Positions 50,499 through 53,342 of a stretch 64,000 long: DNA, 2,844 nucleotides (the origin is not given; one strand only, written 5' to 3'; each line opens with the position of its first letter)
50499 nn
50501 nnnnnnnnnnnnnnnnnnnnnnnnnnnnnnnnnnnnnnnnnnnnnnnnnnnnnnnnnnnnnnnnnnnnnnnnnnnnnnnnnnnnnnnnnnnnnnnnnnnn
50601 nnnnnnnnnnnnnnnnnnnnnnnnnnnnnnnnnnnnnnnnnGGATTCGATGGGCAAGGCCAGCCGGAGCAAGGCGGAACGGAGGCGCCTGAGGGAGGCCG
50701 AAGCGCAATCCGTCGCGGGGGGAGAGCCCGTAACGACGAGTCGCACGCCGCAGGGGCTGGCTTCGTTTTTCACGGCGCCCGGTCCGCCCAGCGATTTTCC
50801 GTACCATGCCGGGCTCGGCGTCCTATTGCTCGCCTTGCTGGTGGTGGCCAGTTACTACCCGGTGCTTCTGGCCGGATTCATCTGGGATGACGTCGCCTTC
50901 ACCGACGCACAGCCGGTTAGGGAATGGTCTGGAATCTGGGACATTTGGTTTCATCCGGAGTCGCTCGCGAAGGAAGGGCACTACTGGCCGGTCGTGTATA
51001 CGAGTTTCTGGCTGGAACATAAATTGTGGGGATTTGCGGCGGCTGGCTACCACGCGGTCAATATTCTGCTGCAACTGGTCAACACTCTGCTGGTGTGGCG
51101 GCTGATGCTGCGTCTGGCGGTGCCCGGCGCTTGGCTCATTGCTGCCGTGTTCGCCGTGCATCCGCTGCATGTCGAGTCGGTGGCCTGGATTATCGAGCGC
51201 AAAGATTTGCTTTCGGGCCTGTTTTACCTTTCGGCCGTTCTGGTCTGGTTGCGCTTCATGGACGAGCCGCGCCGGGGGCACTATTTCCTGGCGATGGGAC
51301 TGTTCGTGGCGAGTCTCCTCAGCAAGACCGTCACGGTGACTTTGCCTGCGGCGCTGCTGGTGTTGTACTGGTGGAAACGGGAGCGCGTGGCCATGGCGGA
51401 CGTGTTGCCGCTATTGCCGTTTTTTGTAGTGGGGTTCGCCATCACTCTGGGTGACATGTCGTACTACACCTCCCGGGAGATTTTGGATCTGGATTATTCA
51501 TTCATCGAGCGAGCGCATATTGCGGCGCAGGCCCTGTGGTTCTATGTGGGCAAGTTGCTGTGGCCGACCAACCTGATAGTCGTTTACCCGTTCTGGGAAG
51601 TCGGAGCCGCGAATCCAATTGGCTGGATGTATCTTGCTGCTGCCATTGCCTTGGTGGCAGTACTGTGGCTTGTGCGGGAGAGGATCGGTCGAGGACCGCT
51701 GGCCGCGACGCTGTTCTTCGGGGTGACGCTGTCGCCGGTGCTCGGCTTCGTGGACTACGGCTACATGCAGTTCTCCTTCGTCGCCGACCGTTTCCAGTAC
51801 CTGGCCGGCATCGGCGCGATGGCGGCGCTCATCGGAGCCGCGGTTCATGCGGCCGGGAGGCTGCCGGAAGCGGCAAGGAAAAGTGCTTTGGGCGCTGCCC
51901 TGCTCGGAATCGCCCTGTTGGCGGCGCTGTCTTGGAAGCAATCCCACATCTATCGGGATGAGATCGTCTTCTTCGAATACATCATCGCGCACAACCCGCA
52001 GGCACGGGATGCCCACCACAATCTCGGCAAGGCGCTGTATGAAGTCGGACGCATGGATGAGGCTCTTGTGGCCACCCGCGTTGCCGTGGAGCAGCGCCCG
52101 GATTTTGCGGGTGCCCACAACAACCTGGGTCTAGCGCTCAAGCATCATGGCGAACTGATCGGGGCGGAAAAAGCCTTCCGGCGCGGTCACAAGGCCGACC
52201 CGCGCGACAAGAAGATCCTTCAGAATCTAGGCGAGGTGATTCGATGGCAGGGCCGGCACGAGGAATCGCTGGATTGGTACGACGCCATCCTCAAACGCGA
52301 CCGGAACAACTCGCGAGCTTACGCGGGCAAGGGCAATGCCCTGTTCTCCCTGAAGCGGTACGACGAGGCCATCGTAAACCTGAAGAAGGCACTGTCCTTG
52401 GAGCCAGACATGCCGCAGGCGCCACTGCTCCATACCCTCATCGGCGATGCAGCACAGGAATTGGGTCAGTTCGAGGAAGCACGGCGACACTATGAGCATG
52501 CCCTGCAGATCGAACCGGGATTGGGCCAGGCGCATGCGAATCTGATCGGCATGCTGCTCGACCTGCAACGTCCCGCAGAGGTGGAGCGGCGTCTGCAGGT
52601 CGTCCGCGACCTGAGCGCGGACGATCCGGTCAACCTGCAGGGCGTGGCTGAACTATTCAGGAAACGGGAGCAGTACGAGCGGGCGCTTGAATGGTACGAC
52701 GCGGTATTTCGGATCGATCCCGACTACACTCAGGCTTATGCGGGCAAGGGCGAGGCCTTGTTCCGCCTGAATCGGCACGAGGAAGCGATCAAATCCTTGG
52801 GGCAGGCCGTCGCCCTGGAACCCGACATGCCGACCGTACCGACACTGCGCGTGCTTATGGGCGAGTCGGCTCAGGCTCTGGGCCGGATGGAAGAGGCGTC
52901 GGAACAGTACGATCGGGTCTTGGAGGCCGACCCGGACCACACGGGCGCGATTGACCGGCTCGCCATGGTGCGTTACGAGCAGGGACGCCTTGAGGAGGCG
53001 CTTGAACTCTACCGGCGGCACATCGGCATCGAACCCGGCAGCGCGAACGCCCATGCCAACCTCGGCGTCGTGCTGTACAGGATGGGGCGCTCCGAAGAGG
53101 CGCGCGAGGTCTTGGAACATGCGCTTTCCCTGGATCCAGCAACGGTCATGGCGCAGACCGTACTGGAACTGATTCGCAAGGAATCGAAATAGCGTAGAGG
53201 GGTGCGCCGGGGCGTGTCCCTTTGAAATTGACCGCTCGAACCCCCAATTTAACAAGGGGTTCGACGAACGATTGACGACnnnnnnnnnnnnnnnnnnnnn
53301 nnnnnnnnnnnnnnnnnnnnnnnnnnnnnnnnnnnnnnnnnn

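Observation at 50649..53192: Bacterial TMTC-like protein (DUF1736 GT-C domain + TPR array)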

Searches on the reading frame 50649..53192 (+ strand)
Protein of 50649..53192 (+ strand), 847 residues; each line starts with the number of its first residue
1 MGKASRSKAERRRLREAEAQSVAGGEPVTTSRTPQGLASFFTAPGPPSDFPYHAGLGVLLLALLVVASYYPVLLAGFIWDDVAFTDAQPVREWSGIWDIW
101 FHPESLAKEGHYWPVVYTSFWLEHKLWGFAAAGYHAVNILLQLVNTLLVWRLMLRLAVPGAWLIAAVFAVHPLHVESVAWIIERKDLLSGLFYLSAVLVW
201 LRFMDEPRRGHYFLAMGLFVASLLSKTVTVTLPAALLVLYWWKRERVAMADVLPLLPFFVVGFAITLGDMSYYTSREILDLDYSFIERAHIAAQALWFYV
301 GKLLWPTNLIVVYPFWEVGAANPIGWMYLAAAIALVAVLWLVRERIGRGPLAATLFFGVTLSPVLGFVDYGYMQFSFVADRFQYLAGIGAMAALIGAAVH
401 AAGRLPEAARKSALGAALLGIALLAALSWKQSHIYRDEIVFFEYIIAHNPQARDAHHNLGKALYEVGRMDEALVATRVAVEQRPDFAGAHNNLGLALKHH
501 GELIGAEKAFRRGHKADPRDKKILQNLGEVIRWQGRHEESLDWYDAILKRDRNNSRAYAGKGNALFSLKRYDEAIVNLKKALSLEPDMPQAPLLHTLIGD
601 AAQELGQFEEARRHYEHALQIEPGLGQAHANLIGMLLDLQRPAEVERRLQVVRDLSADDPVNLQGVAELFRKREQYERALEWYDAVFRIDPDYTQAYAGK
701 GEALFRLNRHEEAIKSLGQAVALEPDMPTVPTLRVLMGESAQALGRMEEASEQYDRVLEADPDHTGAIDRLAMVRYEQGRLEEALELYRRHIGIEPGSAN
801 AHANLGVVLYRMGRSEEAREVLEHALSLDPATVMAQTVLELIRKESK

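Call 4: search_protein_families(library=pfam, proteins=[window:50649-53192:+], max_evalue=0.01)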
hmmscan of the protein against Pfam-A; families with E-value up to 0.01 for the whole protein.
window:50649-53192:+ (847 aa): 36 families (the best 25 are shown)
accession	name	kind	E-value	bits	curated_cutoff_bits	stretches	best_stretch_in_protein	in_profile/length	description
PF00515.34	TPR_1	-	4.4e-57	188.1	27.8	4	556-587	2-33/34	Tetratricopeptide repeat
PF07719.23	TPR_2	-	1.8e-55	180.9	27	5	799-830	1-32/34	Tetratricopeptide repeat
PF13414.12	TPR_11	-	9.3e-48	160.1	26.8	5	775-813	4-42/42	TPR repeat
PF13181.12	TPR_8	-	2.2e-43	143.1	25.7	4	556-587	2-33/34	Tetratricopeptide repeat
PF14559.12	TPR_19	-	1.4e-41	141.1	25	6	776-831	2-57/68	Tetratricopeptide repeat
PF13424.12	TPR_12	-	5.8e-33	113.4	30.1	6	769-829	6-75/77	Tetratricopeptide repeat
PF13428.12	TPR_14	-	1.7e-32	109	23.5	0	768-806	4-42/44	Tetratricopeptide repeat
PF13432.12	TPR_16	-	5.4e-30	103.9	32.7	5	737-798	3-64/65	Tetratricopeptide repeat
PF13431.12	TPR_17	-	1.6e-29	100.1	24.4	0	544-575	2-33/34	Tetratricopeptide repeat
PF12895.13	ANAPC3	-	1.6e-21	76.8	27.2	5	747-824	5-81/82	Anaphase-promoting complex, cyclosome, subunit 3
PF13374.12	TPR_10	-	1.6e-18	66.5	27.5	1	804-827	7-30/42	Tetratricopeptide repeat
PF23914.1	TPR_CcmH_CycH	-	2.4e-18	66.9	42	1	701-789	57-145/158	Cytochrome c-type biogenesis protein H TPR domain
PF13176.12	TPR_7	-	1.7e-17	62.3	27.9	0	767-795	1-29/36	Tetratricopeptide repeat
PF13174.12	TPR_6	-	5.4e-17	61.6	26.3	0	736-764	5-33/33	Tetratricopeptide repeat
PF13371.12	TPR_9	-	2.4e-16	59.9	35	2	671-736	6-71/73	Tetratricopeptide repeat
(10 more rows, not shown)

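Call 5: search_protein_families(library=ncbifam, proteins=[window:50649-53192:+], max_evalue=0.01)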
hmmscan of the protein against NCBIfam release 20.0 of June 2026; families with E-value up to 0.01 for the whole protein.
window:50649-53192:+ (847 aa): 37 families (the best 25 are shown)
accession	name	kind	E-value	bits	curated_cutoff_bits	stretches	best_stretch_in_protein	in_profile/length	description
TIGR02917.1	PEP_TPR_lipo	equivalog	3.2e-39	134.5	312.2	2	445-730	151-433/899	XrtA/PEP-CTERM system TPR-repeat protein PrsT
NF040959.1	MamA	equivalog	3e-38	131.3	200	4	665-793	78-201/204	magnetosome protein MamA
TIGR02521.1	type_IV_pilW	equivalog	1.3e-31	110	154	3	451-591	29-171/234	type IV pilus biogenesis/stability protein PilW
NF033762.1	social_mot_Tgl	equivalog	4.8e-30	104.7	225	3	711-844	48-181/252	social motility TPR repeat lipoprotein Tgl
TIGR02552.1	LcrH_SycD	equivalog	4.4e-28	97.7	104.8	3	755-831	8-84/136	SycD/LcrH family type III secretion system chaperone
NF033758.1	gliding_GltE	equivalog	3e-24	85.8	225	2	598-831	92-322/411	adventurous gliding motility TPR repeat lipoprotein GltE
NF033920.0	C39_PA2778_fam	equivalog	1.1e-22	80.7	150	3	742-830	167-255/255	PA2778 family cysteine peptidase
NF052415.1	T3SS_chap_SctY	equivalog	7.1e-21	74.7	70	3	666-759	12-105/106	type III secretion apparatus assembly chaperone SctY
NF008391.2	PRK11189.1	equivalog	1.3e-16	61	250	1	670-719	109-158/297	lipoprotein NlpI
TIGR02795.1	tol_pal_ybgF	equivalog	1.4e-15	57.9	90.1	1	700-765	45-110/119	tol-pal system protein YbgF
TIGR03939.1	PGA_TPR_OMP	equivalog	3.3e-15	55.4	366.65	2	483-590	391-498/800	poly-beta-1,6 N-acetyl-D-glucosamine export porin PgaA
TIGR04510.1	mod_pep_cyc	subfamily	5.1e-15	55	400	1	671-836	409-573/814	putative peptide modification system cyclase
NF047507.1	TPR_BatC_Lepto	exception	1.1e-13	51.1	175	1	774-846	67-143/214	TPR repeat-containing protein BatC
NF002725.1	PRK02603.1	equivalog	1.5e-13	51.2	143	1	738-823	42-130/173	photosystem I assembly protein Ycf3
NF011721.1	PRK15174.1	equivalog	3e-12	45.6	1200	2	671-792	261-379/656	Vi polysaccharide transport protein VexE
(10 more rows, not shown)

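Call 10: find_homologous_proteins(query=window:50649-53189:+, max_evalue=0.00001)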
Query window:50649-53189:+ (847 aa): 6637 proteins with E <= 0.00001 among 8000 candidates; the best 120 are listed.
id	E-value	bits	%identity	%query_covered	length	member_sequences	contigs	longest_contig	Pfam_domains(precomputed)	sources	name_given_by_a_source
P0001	0.0e+0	1888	99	100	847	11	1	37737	PF03704.24,PF09976.16,PF13414.13,PF21545.4,PF12569.15,PF13374.13,PF24575.2,PF00515.35,PF13424.13,PF13429.13,PF14561.13,PF07719.24,PF13174.13,PF20308.5,PF14853.13,PF13431.13,PF23914.2,PF25062.2,PF13176.13,PF13428.13,PF25064.2,PF14559.13,PF13371.13,PF12895.14,PF21033.5,PF13432.13,PF13181.13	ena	-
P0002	0.0e+0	1441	75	100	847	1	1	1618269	PF13414.13,PF21545.4,PF12569.15,PF13374.13,PF07721.21,PF24575.2,PF00515.35,PF13424.13,PF13429.13,PF07719.24,PF13174.13,PF25063.1,PF14853.13,PF13431.13,PF23914.2,PF25062.2,PF13176.13,PF13428.13,PF04733.21,PF25064.2,PF14559.13,PF13371.13,PF12895.14,PF21033.5,PF13432.13,PF13181.13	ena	-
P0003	0.0e+0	1428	73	100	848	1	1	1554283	PF03704.24,PF25060.1,PF13414.13,PF21545.4,PF12569.15,PF13374.13,PF24575.2,PF00515.35,PF13424.13,PF13429.13,PF07719.24,PF13174.13,PF20308.5,PF25063.1,PF14853.13,PF13431.13,PF23914.2,PF25062.2,PF13176.13,PF13428.13,PF04733.21,PF25064.2,PF14559.13,PF13371.13,PF17874.8,PF12895.14,PF21033.5,PF13432.13,PF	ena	-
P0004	0.0e+0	1385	73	100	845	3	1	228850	PF13431.13,PF23914.2,PF25062.2,PF13414.13,PF13176.13,PF13428.13,PF25064.2,PF13374.13,PF07721.21,PF14559.13,PF24575.2,PF13371.13,PF00515.35,PF12895.14,PF13424.13,PF21033.5,PF13432.13,PF13429.13,PF13181.13,PF07719.24,PF13174.13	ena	-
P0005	0.0e+0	1384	74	100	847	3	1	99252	PF03704.24,PF14853.13,PF13431.13,PF23914.2,PF13414.13,PF21545.4,PF13176.13,PF13428.13,PF25064.2,PF13374.13,PF07721.21,PF14559.13,PF24575.2,PF13371.13,PF00515.35,PF12895.14,PF13424.13,PF21033.5,PF13432.13,PF13429.13,PF13181.13,PF07719.24,PF13174.13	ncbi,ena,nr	ncbi:MAG: tetratricopeptide repeat protein [Gammaproteobacteria bacterium]|nr:tetratricopeptide repe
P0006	0.0e+0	1370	72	100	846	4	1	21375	PF25060.1,PF13414.13,PF21545.4,PF12569.15,PF13374.13,PF07721.21,PF24575.2,PF00515.35,PF13424.13,PF13429.13,PF14561.13,PF07719.24,PF13174.13,PF25063.1,PF14853.13,PF13431.13,PF23914.2,PF25062.2,PF13176.13,PF13428.13,PF25064.2,PF14559.13,PF13371.13,PF12895.14,PF21033.5,PF13432.13,PF13181.13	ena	-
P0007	0.0e+0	1355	71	100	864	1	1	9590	PF25060.1,PF13414.13,PF21545.4,PF12569.15,PF13374.13,PF07721.21,PF24575.2,PF00515.35,PF13424.13,PF13429.13,PF14561.13,PF07719.24,PF13174.13,PF25063.1,PF14853.13,PF13431.13,PF23914.2,PF25062.2,PF13176.13,PF13428.13,PF04733.21,PF25064.2,PF14559.13,PF13371.13,PF12895.14,PF21033.5,PF13432.13,PF13181.13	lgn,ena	-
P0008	0.0e+0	1340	72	100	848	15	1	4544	PF03704.24,PF13431.13,PF09976.16,PF23914.2,PF13414.13,PF21545.4,PF13176.13,PF13428.13,PF25064.2,PF13374.13,PF07721.21,PF14559.13,PF24575.2,PF13371.13,PF00515.35,PF12895.14,PF13424.13,PF21033.5,PF13432.13,PF13429.13,PF13181.13,PF07719.24,PF13174.13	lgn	-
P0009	0.0e+0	1335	70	100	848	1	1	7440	PF13414.13,PF13374.13,PF24575.2,PF00515.35,PF13424.13,PF13429.13,PF07719.24,PF13174.13,PF25063.1,PF14853.13,PF13431.13,PF23914.2,PF25062.2,PF13176.13,PF24885.2,PF13428.13,PF04733.21,PF25064.2,PF14559.13,PF13371.13,PF12895.14,PF21033.5,PF13432.13,PF13181.13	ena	-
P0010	0.0e+0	1334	71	100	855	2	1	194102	PF14853.13,PF13431.13,PF23914.2,PF25062.2,PF13414.13,PF13176.13,PF12569.15,PF13428.13,PF25064.2,PF13374.13,PF07721.21,PF14559.13,PF24575.2,PF13371.13,PF00515.35,PF12895.14,PF13424.13,PF21033.5,PF13432.13,PF13429.13,PF13181.13,PF07719.24,PF13174.13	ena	-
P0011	0.0e+0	1332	71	100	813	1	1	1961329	PF25060.1,PF13414.13,PF13374.13,PF24575.2,PF00515.35,PF13424.13,PF13429.13,PF14561.13,PF07719.24,PF13174.13,PF13231.13,PF25063.1,PF14853.13,PF13431.13,PF23914.2,PF25062.2,PF13176.13,PF13428.13,PF04733.21,PF25064.2,PF14559.13,PF13371.13,PF12895.14,PF21033.5,PF13432.13,PF13181.13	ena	-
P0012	0.0e+0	1332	70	100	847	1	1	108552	PF13414.13,PF21545.4,PF12569.15,PF13374.13,PF07721.21,PF24575.2,PF00515.35,PF13424.13,PF13429.13,PF14561.13,PF07719.24,PF13174.13,PF14853.13,PF13431.13,PF23914.2,PF13176.13,PF13428.13,PF25064.2,PF14559.13,PF13371.13,PF12895.14,PF21033.5,PF13432.13,PF13181.13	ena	-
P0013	0.0e+0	1327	70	100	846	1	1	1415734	PF14853.13,PF13431.13,PF23914.2,PF13414.13,PF13176.13,PF12569.15,PF13428.13,PF25064.2,PF13374.13,PF07721.21,PF14559.13,PF24575.2,PF13371.13,PF17874.8,PF00515.35,PF12895.14,PF13424.13,PF21033.5,PF13432.13,PF13429.13,PF13181.13,PF07719.24,PF13174.13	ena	-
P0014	0.0e+0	1323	72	99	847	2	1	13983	PF03704.24,PF09976.16,PF13414.13,PF21545.4,PF13374.13,PF07721.21,PF24575.2,PF00515.35,PF13424.13,PF13429.13,PF14561.13,PF07719.24,PF13174.13,PF14853.13,PF13431.13,PF23914.2,PF13176.13,PF13428.13,PF25064.2,PF14559.13,PF13371.13,PF12895.14,PF21033.5,PF13432.13,PF13181.13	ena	-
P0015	0.0e+0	1314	71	100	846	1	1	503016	PF13431.13,PF23914.2,PF13414.13,PF21545.4,PF13176.13,PF13428.13,PF25064.2,PF13374.13,PF14559.13,PF24575.2,PF13371.13,PF00515.35,PF12895.14,PF13424.13,PF21033.5,PF13432.13,PF13429.13,PF13181.13,PF07719.24,PF13174.13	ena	-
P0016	0.0e+0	1308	69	100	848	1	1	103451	PF03704.24,PF13414.13,PF21545.4,PF13374.13,PF07721.21,PF24575.2,PF00515.35,PF13424.13,PF13429.13,PF07719.24,PF13174.13,PF13231.13,PF25063.1,PF14853.13,PF13431.13,PF23914.2,PF13176.13,PF13428.13,PF25064.2,PF14559.13,PF13371.13,PF12895.14,PF21033.5,PF13432.13,PF13181.13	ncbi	-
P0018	0.0e+0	1299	70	100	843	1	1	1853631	PF03704.24,PF13414.13,PF21545.4,PF13374.13,PF07721.21,PF24575.2,PF00515.35,PF13424.13,PF13429.13,PF14561.13,PF07719.24,PF13174.13,PF13231.13,PF14853.13,PF13431.13,PF23914.2,PF13176.13,PF13428.13,PF25064.2,PF14559.13,PF13371.13,PF12895.14,PF21033.5,PF13432.13,PF13181.13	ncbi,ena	-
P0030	8.2e-276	936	52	99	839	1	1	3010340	PF03704.24,PF13414.13,PF21545.4,PF13374.13,PF24575.2,PF25068.3,PF00515.35,PF13424.13,PF13429.13,PF14561.13,PF07719.24,PF13174.13,PF13231.13,PF20308.5,PF25063.1,PF13431.13,PF23914.2,PF13176.13,PF13428.13,PF25064.2,PF14559.13,PF13371.13,PF12895.14,PF21033.5,PF13432.13,PF13181.13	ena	-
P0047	1.5e-266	905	51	100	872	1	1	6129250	PF25063.1,PF13431.13,PF23914.2,PF13414.13,PF13176.13,PF13428.13,PF25064.2,PF13374.13,PF14559.13,PF24575.2,PF13371.13,PF00515.35,PF12895.14,PF13424.13,PF21033.5,PF13432.13,PF13181.13,PF07719.24,PF13174.13,PF13231.13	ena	-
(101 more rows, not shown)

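Call 30: find_encoding_contigs(protein=P0002, flank=8000, max_places=2)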
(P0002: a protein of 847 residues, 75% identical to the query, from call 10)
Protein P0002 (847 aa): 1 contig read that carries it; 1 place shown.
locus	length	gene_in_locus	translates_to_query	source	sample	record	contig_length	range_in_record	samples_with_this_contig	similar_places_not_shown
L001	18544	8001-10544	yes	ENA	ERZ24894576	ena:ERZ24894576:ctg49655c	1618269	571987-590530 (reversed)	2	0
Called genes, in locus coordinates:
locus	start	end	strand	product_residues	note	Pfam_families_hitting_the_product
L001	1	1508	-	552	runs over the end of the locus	PF13646:HEAT_2 (faint), PF02653:BPD_transp_2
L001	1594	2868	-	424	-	PF13433:Peripla_BP_5, PF13458:Peripla_BP_6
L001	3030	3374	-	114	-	-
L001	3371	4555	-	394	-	PF14306:PUA_2, PF01747:ATP-sulfurylase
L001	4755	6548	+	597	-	PF13231:PMT_2 (weak)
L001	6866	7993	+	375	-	PF00535:Glycos_transf_2, PF13641:Glyco_tranf_2_3, PF04138:GtrA_DPMS_TM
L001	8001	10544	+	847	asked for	PF13432:TPR_16, PF14559:TPR_19 (weak), PF13424:TPR_12, PF13432:TPR_16, PF13424:TPR_12, PF13371:TPR_9, PF13414:TPR_11, PF14559:TPR_19, +32 more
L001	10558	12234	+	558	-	PF03901:Glyco_transf_22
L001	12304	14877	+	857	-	PF02861:Clp_N, PF23569:NBD_SMAX1 (weak), PF00004:AAA, PF17871:AAA_lid_9, PF00004:AAA, PF07724:AAA_2, PF07728:AAA_5, PF10431:ClpB_D2-small, +7 more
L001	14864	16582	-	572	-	PF00587:tRNA-synt_2b, PF04073:tRNA_edit, PF03129:HGTP_anticodon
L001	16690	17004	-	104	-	PF13560:HTH_31 (weak)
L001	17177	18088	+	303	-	PF00126:HTH_1, PF03466:LysR_substrate, PF12727:PBP_like (faint)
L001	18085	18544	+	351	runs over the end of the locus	PF01594:AI-2E_transport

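Call 31: predict_structure(alignment_id=A1)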
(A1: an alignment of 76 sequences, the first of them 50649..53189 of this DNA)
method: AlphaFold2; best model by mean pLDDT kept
length: 847 residues; sequences in the alignment: 76
mean_pLDDT: 86.4   pTM: 0.70
mean pLDDT of the five models: 86.4, 84.5, 84.0, 83.2, 81.2
residues with pLDDT >= 90: 506; 70-90: 243; 50-70: 47; < 50: 51
segments of 3 or more residues with pLDDT < 50: 23-48, 175-179, 363-373, 375-378
pLDDT, mean of each block of 10 residues (from residue 1): 67 77 42 33 41 79 92 77 83 91 79 89 90 90 94 89 91 54 83 96 94 97 89 92 88 94 88 68 75 76 64 62 87 89 84 82 48 47 79 87 88 90 87 82 81 82 93 95 88 96 97 93 96 97 96 96 98 98 95 97 96 97 94 94 94 91 95 96 96 96 97 98 93 96 96 96 94 95 97 94 96 95 96 93 85
secondary structure, 60 per line:
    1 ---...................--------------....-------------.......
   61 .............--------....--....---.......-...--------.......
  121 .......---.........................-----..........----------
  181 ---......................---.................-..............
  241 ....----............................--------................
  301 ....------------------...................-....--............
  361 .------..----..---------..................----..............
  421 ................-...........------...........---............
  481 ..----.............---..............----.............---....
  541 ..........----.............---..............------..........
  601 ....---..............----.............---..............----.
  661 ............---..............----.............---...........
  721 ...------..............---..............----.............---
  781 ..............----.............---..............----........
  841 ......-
elements in order (helices of 4 or more, strands of 3 or more residues): H4-22 H37-40 H54-73 H82-85 H88-91 H95-101 H114-127 H131-155 H161-170 H184-205 H209-225 H227-244 H249-276 H285-304 H323-341 H343-346 H349-361 H385-402 H407-436 H438-448 H455-465 H469-482 H487-499 H503-516 H521-533 H537-550 H555-567 H571-584 H591-604 H608-621 H626-638 H642-655 H660-672 H676-689 H694-706 H710-723 H730-743 H747-760 H765-777 H781-794 H799-811 H815-828 H833-846

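Call 32: find_encoding_contigs(protein=P0047, flank=8000, max_places=1)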
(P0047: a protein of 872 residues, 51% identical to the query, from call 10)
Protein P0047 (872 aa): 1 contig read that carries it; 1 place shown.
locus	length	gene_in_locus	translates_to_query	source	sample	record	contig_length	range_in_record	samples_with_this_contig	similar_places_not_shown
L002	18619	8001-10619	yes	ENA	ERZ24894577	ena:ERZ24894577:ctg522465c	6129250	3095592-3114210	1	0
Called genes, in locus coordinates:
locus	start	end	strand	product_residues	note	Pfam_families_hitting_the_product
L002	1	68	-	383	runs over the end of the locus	PF12911:OppC_N, PF00528:BPD_transp_1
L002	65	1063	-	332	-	PF19300:BPD_transp_1_N, PF00528:BPD_transp_1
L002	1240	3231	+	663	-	PF00496:SBP_bac_5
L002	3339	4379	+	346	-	PF00107:ADH_zinc_N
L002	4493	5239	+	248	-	PF05721:PhyH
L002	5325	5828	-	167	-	PF12867:DinB_2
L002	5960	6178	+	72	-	-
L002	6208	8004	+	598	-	PF03901:Glyco_transf_22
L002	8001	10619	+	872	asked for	PF13231:PMT_2, PF13432:TPR_16, PF13424:TPR_12, PF13432:TPR_16, PF23914:TPR_CcmH_CycH, PF13424:TPR_12, PF13414:TPR_11, PF14559:TPR_19, +23 more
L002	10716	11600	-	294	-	PF00248:Aldo_ket_red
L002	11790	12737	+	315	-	PF01048:PNP_UDP_1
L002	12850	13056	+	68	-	PF09957:VapB_antitoxin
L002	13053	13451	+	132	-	PF01850:PIN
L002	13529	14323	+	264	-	PF05721:PhyH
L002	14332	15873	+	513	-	PF00884:Sulfatase, PF01663:Phosphodiest (faint), PF00884:Sulfatase, PF16347:SGSH_C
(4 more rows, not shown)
